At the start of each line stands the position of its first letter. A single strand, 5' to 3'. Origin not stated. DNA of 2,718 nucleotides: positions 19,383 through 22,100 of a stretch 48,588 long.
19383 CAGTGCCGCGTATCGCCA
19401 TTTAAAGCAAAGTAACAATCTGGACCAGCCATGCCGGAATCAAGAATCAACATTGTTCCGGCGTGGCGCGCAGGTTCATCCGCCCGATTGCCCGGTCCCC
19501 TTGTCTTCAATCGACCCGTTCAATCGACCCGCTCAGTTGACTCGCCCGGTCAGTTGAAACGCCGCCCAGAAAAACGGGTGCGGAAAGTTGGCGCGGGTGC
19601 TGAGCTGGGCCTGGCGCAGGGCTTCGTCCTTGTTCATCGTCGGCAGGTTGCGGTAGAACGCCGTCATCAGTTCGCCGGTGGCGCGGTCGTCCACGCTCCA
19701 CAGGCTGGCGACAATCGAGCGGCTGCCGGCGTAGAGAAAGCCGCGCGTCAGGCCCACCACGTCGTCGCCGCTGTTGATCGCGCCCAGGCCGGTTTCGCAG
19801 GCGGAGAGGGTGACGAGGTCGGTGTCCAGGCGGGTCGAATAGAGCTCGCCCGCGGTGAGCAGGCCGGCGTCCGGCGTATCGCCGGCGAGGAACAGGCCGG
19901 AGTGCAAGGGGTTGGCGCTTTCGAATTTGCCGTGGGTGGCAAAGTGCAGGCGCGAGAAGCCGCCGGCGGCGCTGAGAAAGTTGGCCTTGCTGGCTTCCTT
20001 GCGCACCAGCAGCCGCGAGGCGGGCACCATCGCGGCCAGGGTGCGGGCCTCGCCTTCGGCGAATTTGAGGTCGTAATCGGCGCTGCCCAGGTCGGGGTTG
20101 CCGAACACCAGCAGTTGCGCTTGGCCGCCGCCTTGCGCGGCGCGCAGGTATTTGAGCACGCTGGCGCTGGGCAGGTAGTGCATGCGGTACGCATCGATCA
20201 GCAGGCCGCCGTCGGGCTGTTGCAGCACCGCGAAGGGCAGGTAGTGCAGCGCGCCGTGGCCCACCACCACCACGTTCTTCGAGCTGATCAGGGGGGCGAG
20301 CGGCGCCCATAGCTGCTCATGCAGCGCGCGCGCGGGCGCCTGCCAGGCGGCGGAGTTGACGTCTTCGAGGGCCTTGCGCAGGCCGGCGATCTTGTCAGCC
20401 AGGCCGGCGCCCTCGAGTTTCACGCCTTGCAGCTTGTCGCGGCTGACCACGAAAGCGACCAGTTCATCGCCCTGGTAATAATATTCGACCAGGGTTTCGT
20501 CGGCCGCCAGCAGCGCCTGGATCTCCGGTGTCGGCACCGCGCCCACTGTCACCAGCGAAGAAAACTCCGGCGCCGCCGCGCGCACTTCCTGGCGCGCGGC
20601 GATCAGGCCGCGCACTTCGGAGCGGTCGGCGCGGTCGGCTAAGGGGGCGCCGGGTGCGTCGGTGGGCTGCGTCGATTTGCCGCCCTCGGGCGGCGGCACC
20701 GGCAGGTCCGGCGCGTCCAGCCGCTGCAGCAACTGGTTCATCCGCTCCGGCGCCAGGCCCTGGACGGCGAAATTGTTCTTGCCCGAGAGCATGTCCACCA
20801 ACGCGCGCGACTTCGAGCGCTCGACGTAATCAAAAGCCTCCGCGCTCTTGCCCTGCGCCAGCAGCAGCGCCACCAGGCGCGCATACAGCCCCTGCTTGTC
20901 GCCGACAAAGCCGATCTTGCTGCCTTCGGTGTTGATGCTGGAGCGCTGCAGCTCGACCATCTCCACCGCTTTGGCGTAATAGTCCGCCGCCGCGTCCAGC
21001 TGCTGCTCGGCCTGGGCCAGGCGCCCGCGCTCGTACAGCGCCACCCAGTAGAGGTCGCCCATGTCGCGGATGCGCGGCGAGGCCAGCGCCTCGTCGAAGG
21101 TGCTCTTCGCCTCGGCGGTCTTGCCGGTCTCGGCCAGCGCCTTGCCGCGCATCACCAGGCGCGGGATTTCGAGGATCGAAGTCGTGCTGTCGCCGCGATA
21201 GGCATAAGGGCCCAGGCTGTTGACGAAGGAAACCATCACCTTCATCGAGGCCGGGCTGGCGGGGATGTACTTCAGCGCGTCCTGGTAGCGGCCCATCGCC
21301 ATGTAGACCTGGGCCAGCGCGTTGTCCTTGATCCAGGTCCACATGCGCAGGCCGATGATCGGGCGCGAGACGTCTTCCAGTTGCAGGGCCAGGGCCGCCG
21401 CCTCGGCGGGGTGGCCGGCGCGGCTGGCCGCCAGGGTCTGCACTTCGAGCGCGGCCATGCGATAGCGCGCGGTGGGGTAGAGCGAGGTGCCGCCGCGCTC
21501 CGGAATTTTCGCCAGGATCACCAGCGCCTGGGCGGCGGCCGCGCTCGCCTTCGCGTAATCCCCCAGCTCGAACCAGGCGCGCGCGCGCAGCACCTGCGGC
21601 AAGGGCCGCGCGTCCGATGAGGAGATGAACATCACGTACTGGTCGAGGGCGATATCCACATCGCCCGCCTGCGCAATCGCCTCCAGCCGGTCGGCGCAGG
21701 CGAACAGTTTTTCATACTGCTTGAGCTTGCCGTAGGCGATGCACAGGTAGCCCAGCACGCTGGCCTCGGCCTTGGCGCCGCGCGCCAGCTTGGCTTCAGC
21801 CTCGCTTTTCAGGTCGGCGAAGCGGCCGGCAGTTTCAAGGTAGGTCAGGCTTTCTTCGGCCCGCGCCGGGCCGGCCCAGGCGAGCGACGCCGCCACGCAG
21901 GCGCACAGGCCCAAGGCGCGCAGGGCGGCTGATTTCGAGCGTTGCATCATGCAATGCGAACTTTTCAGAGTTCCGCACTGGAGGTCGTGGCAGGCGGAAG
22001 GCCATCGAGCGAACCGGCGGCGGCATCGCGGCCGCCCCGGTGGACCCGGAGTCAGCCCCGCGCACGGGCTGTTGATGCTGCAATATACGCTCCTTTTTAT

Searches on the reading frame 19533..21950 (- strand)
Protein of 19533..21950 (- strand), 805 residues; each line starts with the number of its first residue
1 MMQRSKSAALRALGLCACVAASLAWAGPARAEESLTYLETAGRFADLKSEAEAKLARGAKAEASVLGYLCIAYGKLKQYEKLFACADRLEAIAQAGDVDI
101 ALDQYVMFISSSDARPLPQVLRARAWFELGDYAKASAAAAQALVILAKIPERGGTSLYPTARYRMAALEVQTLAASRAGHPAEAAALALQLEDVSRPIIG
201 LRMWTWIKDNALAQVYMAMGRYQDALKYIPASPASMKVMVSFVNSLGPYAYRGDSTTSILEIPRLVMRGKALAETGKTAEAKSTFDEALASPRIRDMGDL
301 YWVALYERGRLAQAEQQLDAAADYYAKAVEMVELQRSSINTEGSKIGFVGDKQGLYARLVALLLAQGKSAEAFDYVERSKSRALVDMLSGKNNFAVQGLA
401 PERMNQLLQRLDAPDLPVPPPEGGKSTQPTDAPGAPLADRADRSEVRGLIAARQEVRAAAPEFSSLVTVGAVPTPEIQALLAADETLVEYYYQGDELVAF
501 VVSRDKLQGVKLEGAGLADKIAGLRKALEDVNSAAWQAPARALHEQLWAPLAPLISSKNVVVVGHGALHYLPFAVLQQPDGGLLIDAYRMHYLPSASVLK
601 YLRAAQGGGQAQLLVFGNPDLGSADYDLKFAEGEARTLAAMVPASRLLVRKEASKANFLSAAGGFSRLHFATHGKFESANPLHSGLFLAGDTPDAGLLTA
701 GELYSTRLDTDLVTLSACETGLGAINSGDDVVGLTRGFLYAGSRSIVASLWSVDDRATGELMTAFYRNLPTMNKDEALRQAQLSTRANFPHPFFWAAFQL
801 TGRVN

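Call 50: search_protein_families(library=pfam, proteins=[window:19533-21950:-], max_evalue=0.00001)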
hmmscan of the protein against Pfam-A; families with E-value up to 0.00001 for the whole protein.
window:19533-21950:- (805 aa): 2 families
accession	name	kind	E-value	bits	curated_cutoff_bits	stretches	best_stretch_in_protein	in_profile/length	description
PF12770.12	CHAT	-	2.8e-71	240.7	24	1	537-802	1-288/289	CHAT domain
PF07719.23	TPR_2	-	1.1e-08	34.9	27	0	211-228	6-23/34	Tetratricopeptide repeat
